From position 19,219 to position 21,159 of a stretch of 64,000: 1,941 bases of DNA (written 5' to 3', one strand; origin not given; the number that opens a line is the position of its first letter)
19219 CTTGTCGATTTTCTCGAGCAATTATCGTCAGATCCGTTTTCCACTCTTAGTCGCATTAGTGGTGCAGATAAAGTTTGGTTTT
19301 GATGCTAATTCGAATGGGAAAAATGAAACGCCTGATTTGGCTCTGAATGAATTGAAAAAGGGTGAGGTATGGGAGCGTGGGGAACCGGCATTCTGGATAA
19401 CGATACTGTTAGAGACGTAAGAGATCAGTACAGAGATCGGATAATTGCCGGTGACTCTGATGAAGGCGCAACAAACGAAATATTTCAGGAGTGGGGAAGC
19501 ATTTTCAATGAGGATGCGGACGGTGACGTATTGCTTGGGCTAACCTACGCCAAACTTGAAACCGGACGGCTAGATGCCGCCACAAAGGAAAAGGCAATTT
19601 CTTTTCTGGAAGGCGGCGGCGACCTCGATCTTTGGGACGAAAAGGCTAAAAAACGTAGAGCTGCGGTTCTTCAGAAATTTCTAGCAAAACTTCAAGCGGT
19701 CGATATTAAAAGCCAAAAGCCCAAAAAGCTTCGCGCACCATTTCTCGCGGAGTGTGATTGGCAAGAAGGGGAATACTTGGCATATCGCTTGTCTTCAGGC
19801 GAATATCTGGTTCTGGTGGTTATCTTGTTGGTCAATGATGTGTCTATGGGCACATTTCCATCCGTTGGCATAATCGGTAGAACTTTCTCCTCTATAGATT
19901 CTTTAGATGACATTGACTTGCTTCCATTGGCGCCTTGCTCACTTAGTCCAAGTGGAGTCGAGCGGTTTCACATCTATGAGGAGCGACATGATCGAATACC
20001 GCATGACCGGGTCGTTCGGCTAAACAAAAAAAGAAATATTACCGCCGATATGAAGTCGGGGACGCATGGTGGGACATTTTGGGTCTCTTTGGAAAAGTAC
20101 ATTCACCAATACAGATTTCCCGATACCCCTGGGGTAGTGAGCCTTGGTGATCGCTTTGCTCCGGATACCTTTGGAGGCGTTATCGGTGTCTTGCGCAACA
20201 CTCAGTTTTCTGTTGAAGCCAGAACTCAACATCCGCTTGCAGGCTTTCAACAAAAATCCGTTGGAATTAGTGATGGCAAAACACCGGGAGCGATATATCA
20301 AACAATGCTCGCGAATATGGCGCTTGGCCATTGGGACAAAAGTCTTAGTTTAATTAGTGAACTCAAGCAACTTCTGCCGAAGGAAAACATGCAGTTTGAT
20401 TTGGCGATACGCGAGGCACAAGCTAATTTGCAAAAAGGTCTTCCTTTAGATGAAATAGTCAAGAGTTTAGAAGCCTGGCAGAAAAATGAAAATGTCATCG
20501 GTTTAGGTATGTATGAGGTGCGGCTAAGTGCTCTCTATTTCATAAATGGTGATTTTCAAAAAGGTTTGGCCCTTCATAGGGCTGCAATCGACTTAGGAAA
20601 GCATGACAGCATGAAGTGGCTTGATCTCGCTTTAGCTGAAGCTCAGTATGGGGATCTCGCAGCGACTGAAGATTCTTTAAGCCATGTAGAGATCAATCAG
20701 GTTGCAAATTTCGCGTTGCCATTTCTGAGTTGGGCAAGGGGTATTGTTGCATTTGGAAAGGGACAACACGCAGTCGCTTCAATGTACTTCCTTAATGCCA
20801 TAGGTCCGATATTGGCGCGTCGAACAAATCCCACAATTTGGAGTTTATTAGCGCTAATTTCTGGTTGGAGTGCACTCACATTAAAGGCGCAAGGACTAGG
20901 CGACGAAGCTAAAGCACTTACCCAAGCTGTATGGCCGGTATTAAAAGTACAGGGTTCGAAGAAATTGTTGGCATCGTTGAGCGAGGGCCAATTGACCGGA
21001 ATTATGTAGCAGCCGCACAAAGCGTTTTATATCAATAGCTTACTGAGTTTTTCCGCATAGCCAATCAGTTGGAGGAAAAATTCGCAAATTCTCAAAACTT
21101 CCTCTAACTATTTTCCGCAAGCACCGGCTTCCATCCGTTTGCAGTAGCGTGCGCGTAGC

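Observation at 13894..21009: Nine-gene array of immunity-protein-like ORFs with no cognate toxin (orphan immunity island)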

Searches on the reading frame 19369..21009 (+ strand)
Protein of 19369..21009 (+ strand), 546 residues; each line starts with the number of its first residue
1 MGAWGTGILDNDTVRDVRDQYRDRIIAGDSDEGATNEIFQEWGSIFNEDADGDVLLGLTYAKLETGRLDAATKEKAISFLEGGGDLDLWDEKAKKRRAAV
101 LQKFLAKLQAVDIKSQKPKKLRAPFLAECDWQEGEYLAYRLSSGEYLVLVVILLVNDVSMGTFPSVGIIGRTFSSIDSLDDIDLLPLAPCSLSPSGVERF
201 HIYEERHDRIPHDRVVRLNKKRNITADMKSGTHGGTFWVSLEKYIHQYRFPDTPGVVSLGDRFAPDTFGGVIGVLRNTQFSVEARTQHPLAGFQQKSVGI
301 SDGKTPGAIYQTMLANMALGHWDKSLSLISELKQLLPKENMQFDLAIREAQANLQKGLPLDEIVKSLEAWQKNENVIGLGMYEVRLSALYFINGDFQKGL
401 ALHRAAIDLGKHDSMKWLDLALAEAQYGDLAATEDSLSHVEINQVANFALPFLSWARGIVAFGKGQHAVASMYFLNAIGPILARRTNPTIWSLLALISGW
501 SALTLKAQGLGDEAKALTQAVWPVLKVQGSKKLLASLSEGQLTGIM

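Call 3: search_protein_families(library=pfam, proteins=[window:19369-21009:+], max_evalue=1)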
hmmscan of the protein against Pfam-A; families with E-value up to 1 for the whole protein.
window:19369-21009:+ (546 aa): 2 families
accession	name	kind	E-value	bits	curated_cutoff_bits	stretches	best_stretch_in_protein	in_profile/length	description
PF23229.2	DUF7067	-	0.061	13.6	27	1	338-367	24-53/56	Alpha-glucan water dikinase, DUF7067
PF13428.12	TPR_14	-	0.72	11.2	23.5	0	386-421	7-42/44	Tetratricopeptide repeat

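Call 6: search_protein_families(library=ncbifam, proteins=[window:19369-21009:+], max_evalue=1)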
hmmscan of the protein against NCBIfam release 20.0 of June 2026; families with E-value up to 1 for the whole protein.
window:19369-21009:+ (546 aa): 0 families

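Call 11: find_homologous_proteins(query=window:19369-21009:+, max_evalue=0.001)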
Query window:19369-21009:+ (546 aa): 1 proteins with E <= 0.001 among 8000 candidates.
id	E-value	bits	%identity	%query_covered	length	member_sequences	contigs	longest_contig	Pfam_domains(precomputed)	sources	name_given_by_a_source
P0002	0.0e+0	1231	100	100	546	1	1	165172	-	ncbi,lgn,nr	ncbi:MAG: hypothetical protein HYS18_02105 [Burkholderiales bacterium]|nr:hypothetical protein [Burk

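Call 13: search_protein_families(library=padloc, proteins=[window:19369-21009:+], max_evalue=0.1)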
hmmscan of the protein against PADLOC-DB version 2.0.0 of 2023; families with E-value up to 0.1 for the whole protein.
window:19369-21009:+ (546 aa): 0 families

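Call 14: find_encoding_contigs(protein=P0002, flank=10000, max_places=4)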
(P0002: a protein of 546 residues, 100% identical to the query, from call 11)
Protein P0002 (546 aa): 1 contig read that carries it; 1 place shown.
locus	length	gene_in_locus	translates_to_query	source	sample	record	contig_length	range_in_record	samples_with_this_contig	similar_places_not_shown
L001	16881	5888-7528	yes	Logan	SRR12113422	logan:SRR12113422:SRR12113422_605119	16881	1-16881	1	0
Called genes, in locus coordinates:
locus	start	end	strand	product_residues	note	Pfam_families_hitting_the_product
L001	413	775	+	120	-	-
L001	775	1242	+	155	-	-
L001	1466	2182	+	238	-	PF05076:SUFU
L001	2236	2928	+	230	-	-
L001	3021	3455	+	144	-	PF00515:TPR_1 (faint), PF07719:TPR_2 (faint), PF13432:TPR_16 (faint)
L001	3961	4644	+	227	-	-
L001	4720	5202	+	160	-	-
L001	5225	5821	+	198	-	-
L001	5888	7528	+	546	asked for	-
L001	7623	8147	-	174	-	-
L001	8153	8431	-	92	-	-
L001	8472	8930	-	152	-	PF16473:Rv2179c-like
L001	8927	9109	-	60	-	PF18495:VbhA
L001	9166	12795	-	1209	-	PF02384:N6_Mtase, PF07669:Eco57I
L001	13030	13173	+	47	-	-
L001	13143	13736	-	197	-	PF01934:HepT-like, PF18790:KfrB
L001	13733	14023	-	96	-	PF01909:NTP_transf_2, PF18765:Polbeta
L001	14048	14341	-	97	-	-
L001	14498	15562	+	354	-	PF12760:Zn_ribbon_IS1595, PF12762:DDE_Tnp_IS1595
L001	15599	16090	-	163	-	PF13560:HTH_31, PF13744:HTH_37 (weak), PF01381:HTH_3, PF13443:HTH_26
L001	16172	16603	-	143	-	-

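Call 18: search_solved_structures(query=window:19369-21009:+, max_evalue=10, show_alignments=2)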
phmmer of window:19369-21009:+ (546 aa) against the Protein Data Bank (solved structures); distinct sequences matched with E-value up to 10: 12.
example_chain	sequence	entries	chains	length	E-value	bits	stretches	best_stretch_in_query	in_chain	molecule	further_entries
3kd7_A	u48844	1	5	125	0.0068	18.1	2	386-429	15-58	CTPR390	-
9qhb_A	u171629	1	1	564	0.02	16.6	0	385-430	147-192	Engineered tetratricopeptide repeat protein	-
9qhc_A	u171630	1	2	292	0.04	15.6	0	385-430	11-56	Engineered tetratricopeptide repeat protein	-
8bu0_A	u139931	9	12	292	0.25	13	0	385-430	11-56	Consensus tetratricopeptide repeat protein | Crystal structure of an 8-repeat consensus TPR superhelix with Zinc. | Monomer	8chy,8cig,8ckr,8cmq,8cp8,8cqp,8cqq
4hte_A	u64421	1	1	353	0.32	12.6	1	329-397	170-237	Nicking enzyme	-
2fo7_A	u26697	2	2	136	0.37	12.4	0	386-430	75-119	SYNTHETIC CONSENSUS TPR PROTEIN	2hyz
8ch0_A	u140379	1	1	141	0.39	12.3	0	385-430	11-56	Consensus tetratricopeptide repeat protein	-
3fwv_A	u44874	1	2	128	0.71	11.5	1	381-434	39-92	Hsc70/Hsp90-organizing protein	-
1na0_A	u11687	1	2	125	0.99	11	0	386-430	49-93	designed protein CTPR3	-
2nc9_A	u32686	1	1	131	0.99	11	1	382-435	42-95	Stress-induced-phosphoprotein 1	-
3esk_A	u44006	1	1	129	1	11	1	382-435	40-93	Stress-induced-phosphoprotein 1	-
1elr_A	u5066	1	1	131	1.1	10.9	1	382-435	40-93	TPR2A-DOMAIN OF HOP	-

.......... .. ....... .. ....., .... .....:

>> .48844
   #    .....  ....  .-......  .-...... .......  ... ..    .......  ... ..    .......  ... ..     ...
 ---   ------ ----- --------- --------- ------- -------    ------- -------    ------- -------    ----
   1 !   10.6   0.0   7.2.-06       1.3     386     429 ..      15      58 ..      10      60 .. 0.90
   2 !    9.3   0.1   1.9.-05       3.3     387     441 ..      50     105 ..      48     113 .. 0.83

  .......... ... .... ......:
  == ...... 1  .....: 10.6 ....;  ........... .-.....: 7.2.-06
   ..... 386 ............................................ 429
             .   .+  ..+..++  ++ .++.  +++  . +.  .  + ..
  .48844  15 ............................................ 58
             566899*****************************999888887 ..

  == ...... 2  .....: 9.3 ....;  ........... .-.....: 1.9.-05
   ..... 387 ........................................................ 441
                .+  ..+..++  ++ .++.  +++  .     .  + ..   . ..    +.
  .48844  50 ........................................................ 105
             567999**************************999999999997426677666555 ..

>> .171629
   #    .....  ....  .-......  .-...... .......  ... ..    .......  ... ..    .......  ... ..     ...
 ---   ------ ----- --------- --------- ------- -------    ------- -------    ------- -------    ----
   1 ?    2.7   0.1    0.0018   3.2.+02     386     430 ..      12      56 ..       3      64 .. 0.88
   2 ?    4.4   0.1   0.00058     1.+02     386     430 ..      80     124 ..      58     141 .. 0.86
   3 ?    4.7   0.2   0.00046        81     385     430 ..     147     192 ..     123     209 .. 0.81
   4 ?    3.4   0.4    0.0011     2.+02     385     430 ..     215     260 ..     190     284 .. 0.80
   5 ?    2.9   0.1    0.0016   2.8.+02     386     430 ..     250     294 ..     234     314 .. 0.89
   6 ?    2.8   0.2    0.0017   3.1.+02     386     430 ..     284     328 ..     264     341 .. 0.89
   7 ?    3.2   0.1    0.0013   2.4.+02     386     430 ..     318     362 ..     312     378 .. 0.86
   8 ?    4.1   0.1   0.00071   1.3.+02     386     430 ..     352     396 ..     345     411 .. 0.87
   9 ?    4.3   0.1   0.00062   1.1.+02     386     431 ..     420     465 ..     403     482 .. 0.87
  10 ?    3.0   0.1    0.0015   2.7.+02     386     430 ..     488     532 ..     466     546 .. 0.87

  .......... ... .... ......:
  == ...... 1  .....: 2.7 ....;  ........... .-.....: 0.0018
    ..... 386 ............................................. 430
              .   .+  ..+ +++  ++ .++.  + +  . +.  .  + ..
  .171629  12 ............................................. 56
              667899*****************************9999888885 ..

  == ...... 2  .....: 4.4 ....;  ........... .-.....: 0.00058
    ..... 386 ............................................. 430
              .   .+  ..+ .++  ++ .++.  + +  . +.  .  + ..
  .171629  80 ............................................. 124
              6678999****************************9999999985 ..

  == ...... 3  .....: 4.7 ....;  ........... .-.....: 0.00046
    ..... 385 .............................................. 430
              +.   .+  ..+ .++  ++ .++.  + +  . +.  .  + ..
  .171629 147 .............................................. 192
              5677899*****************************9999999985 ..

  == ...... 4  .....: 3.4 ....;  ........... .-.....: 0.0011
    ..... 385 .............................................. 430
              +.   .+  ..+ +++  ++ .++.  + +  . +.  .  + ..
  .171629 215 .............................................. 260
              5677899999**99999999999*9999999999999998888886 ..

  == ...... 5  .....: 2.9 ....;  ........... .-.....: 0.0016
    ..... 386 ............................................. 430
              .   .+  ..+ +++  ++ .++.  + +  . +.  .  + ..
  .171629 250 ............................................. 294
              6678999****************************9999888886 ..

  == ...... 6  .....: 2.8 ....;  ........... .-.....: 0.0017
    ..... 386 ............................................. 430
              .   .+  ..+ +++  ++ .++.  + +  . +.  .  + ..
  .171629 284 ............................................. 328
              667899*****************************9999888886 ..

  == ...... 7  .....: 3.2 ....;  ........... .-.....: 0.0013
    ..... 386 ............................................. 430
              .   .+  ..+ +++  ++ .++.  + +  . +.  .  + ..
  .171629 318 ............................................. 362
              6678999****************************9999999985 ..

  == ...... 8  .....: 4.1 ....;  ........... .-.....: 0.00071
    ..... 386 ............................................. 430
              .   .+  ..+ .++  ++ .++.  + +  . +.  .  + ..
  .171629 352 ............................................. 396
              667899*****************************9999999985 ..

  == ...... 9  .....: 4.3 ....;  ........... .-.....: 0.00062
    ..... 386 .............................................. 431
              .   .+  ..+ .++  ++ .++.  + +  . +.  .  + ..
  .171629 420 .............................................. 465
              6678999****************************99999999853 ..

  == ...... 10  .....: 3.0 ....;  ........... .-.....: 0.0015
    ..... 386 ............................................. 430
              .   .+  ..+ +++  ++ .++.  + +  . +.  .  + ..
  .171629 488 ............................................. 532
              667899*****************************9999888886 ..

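Call 26: search_protein_families(library=phrogs, proteins=[window:19369-21009:+], max_evalue=0.1)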
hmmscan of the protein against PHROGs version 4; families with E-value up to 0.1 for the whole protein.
window:19369-21009:+ (546 aa): 0 families

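Call 32: search_dna_similar(query=window:19369-21009:+, collection=plasmids, mode=protein, max_evalue=1, max_rows=25)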
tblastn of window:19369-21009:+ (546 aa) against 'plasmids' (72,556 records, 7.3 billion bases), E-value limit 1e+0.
Records with a match: 11; places in all: 11; records where one place covers at least 80% of the query: 0.
Best place of each record, by identity: <60% 11.
By first word of the organism name: Bacillus 7; Shinella 2; Planococcus 1; Arthrobacter 1.
By predicted mobility (MOB-suite, as given by PLSDB): conjugative 7; non-mobilizable 3; mobilizable 1.
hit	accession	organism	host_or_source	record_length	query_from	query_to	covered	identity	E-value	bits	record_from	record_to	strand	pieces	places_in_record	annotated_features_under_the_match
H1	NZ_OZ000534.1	Shinella sp. WSC3-e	-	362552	1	145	25%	33.3%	2e-8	86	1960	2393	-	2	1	hypothetical protein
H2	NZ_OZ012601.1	Shinella sp. WSD5-1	-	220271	1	145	25%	33.3%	2e-8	86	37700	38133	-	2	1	hypothetical protein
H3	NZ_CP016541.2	Planococcus versutus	soil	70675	1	146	27%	29.5%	6e-10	70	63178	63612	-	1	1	hypothetical protein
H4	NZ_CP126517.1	Bacillus toyonensis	bacterial isolate,warm, humid forested ...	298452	1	146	27%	29.1%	7e-8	63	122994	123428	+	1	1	hypothetical protein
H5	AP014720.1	Arthrobacter sp. Hiyo8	-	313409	5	145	26%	29.0%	4e-6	58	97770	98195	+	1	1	conserved hypothetical protein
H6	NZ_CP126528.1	Bacillus toyonensis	bacterial isolate,semidesertic area ...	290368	1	140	26%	26.1%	4e-4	51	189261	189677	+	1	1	hypothetical protein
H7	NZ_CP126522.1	Bacillus toyonensis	bacterial isolate,soil in warm, humid ...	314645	1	140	26%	26.1%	4e-4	51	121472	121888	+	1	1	hypothetical protein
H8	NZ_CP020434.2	Bacillus sp. FDAARGOS_235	Homo sapiens,blood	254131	1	140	26%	26.1%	6e-4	50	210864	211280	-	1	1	hypothetical protein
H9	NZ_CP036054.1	Bacillus toyonensis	cell culture,soil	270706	5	120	21%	28.8%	4e-3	48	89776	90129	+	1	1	hypothetical protein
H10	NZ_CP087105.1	Bacillus toyonensis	mixed culture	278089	5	120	21%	28.8%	4e-3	48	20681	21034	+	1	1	hypothetical protein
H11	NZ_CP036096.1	Bacillus toyonensis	cell culture,soil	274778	1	108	20%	28.2%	2e-2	46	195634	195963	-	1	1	hypothetical protein (x2)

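Call 34: get_annotated_region(hit=H3, flank=7000)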
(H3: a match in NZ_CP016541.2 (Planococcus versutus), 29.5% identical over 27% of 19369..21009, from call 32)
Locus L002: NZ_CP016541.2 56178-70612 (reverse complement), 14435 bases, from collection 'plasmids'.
description: Planococcus versutus strain L10.15 plasmid pPS15-1, complete sequence
organism: Planococcus versutus (NCBI taxid 1302659)
taxonomy: Bacteria; Bacillota; Bacilli; Bacillales; Planococcaceae; Planococcus; Planococcus versutus
host: -; source: soil; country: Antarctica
typing (MOB-suite, as given by PLSDB): mobilizable; relaxase MOBP
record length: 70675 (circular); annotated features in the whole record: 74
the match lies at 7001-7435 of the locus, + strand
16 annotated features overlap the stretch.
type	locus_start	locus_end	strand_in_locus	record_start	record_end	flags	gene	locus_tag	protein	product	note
CDS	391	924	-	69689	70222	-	-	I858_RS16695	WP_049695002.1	helix-turn-helix domain-containing protein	-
CDS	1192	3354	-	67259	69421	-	-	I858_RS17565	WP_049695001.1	ATP-binding cassette domain-containing protein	-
CDS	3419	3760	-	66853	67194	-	-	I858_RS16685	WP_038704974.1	hypothetical protein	-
CDS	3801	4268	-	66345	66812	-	-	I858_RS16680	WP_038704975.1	hypothetical protein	-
CDS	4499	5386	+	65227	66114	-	-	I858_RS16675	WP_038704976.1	helix-turn-helix transcriptional regulator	-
CDS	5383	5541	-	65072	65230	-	-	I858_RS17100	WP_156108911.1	hypothetical protein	-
CDS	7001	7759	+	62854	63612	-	-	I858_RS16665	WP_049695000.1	hypothetical protein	-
CDS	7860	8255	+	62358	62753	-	-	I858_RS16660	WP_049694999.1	hypothetical protein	-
CDS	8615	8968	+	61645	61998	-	-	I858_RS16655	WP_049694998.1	glyoxalase/bleomycin resistance protein/dioxygenase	-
CDS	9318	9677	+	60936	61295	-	-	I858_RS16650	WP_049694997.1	hypothetical protein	-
CDS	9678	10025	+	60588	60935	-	-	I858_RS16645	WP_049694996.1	type II toxin-antitoxin system RelE/ParE family toxin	-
CDS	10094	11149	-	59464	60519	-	-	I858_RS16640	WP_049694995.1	NAD(P)/FAD-dependent oxidoreductase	-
CDS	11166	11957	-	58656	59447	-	-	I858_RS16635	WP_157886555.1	ABC transporter ATP-binding protein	-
CDS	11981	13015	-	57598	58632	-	-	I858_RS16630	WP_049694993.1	iron ABC transporter permease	GO:0006826 - iron ion transport [Evidence IEA]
CDS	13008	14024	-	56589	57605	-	-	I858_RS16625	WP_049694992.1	iron ABC transporter permease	GO:0006826 - iron ion transport [Evidence IEA]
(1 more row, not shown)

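Call 35: get_annotated_region(hit=H1, flank=7000)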
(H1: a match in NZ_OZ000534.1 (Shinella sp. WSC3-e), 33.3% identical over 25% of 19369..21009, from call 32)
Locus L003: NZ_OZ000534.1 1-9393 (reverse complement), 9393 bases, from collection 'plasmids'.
description: Shinella sp. WSC3-e isolate ena-SAMPLE-TAB-28-07-2022-10:23:51:176-5823 plasmid pdSHIWSC3, complete sequence
organism: Shinella sp. WSC3-e (NCBI taxid 3113208)
taxonomy: Bacteria; Pseudomonadota; Alphaproteobacteria; Hyphomicrobiales; Rhizobiaceae; Shinella; Shinella sp. WSC3-e
host: -; source: -; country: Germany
typing (MOB-suite, as given by PLSDB): non-mobilizable; replicon rep_cluster_471; mating-pair formation MPF_T
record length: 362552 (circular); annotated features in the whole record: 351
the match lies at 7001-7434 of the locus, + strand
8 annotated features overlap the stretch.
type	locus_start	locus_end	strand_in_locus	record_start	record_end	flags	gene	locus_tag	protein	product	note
CDS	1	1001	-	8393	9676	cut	-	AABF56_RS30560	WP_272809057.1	hypothetical protein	-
CDS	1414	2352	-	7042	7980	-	-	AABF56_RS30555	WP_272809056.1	EamA family transporter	-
CDS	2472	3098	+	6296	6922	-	-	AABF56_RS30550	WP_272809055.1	ABATE domain-containing protein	-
CDS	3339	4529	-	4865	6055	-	-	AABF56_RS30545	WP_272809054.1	MFS transporter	GO:0055085 - transmembrane transport [Evidence IEA]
CDS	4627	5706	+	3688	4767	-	-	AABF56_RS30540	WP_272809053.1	helix-turn-helix domain-containing protein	GO:0006355 - regulation of DNA-templated transcription [Evidence IEA]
CDS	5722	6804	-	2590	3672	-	-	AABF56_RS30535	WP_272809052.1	hypothetical protein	-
CDS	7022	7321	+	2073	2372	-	-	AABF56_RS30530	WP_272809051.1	hypothetical protein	-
CDS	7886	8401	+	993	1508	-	-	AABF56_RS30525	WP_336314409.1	GNAT family N-acetyltransferase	-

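Call 36: get_annotated_region(hit=H4, flank=7000)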
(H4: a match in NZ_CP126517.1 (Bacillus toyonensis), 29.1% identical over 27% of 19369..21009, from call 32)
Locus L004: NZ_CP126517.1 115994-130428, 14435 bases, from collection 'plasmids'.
description: Bacillus toyonensis strain Cuernavaca_S4 plasmid unnamed1, complete sequence
organism: Bacillus toyonensis (NCBI taxid 155322)
taxonomy: Bacteria; Bacillota; Bacilli; Bacillales; Bacillaceae; Bacillus; Bacillus toyonensis
host: -; source: bacterial isolate,warm, humid forested area with dark clay soil, about 15 cm from the trunk of an Encino tree ...; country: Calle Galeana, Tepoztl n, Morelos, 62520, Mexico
typing (MOB-suite, as given by PLSDB): conjugative; replicon rep_cluster_1869; relaxase MOBP; mating-pair formation MPF_T
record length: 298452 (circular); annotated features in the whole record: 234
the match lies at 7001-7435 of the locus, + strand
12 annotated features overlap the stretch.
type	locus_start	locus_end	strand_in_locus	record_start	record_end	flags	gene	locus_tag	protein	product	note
CDS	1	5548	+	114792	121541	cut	-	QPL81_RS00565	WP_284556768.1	DNRLRE domain-containing protein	-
CDS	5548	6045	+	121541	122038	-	-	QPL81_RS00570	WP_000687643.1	barstar family protein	-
CDS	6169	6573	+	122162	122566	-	-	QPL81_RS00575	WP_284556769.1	hypothetical protein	-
CDS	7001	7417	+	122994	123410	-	-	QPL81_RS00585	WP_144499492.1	hypothetical protein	-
CDS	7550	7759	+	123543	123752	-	-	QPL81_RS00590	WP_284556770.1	hypothetical protein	-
CDS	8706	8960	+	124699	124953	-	-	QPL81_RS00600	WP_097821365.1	hypothetical protein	-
CDS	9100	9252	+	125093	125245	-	-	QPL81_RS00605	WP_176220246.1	hypothetical protein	-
CDS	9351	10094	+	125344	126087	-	-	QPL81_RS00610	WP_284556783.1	RHS repeat-associated core domain-containing protein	-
CDS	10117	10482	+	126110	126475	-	-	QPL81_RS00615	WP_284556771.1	YxiJ family protein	-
CDS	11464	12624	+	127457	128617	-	-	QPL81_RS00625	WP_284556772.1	HBL/NHE enterotoxin family protein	-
CDS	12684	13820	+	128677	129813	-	-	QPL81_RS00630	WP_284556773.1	HBL/NHE enterotoxin family protein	-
CDS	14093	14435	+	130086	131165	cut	-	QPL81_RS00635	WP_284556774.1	HBL/NHE enterotoxin family protein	-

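Call 37: get_annotated_region(hit=H5, flank=7000)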
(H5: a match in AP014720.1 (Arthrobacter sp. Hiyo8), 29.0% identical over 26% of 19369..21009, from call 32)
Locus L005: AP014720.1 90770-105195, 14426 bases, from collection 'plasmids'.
description: Arthrobacter sp. Hiyo8 plasmid pHiyo8-1 DNA, complete genome, strain: Hiyo8
organism: Arthrobacter sp. Hiyo8 (NCBI taxid 1588023)
taxonomy: Bacteria; Actinomycetota; Actinomycetes; Micrococcales; Micrococcaceae; Arthrobacter; Arthrobacter sp. Hiyo8
host: -; source: -; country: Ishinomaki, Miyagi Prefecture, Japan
typing (MOB-suite, as given by PLSDB): conjugative; relaxase MOBP; mating-pair formation MPF_T
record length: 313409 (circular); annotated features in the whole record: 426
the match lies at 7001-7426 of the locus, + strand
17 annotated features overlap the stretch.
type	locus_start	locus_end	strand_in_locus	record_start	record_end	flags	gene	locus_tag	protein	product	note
CDS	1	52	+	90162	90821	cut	-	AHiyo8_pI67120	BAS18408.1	hypothetical protein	-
CDS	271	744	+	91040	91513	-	-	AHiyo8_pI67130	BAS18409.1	hypothetical protein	-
CDS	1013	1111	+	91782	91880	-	-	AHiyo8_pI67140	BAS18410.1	hypothetical protein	-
CDS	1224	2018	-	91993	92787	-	-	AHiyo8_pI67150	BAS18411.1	uncharacterized HAD-hydrolase MTH_209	-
CDS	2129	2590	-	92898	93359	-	-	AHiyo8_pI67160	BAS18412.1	hypothetical protein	-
CDS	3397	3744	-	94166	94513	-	-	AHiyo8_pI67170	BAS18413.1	HTH-type transcriptional repressor YtrA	-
CDS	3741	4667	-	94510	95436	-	-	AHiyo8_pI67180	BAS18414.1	hypothetical protein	-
CDS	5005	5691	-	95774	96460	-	-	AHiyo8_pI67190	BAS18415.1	putative uncharacterized protein YbfG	-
CDS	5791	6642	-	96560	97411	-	-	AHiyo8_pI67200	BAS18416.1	hypothetical protein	-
CDS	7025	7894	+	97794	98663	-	-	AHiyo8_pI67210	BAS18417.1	conserved hypothetical protein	-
CDS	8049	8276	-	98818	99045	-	-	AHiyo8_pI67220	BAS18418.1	transposase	-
CDS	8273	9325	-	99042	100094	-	-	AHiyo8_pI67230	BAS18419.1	transposase for transposon Tn1546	-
CDS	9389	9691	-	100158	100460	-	-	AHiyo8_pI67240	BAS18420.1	probable transposase for insertion sequence element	-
CDS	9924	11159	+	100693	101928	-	-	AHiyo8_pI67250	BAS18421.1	transposase for insertion sequence element IS1328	-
CDS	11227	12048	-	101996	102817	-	-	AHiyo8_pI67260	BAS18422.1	probable transposase for insertion sequence element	-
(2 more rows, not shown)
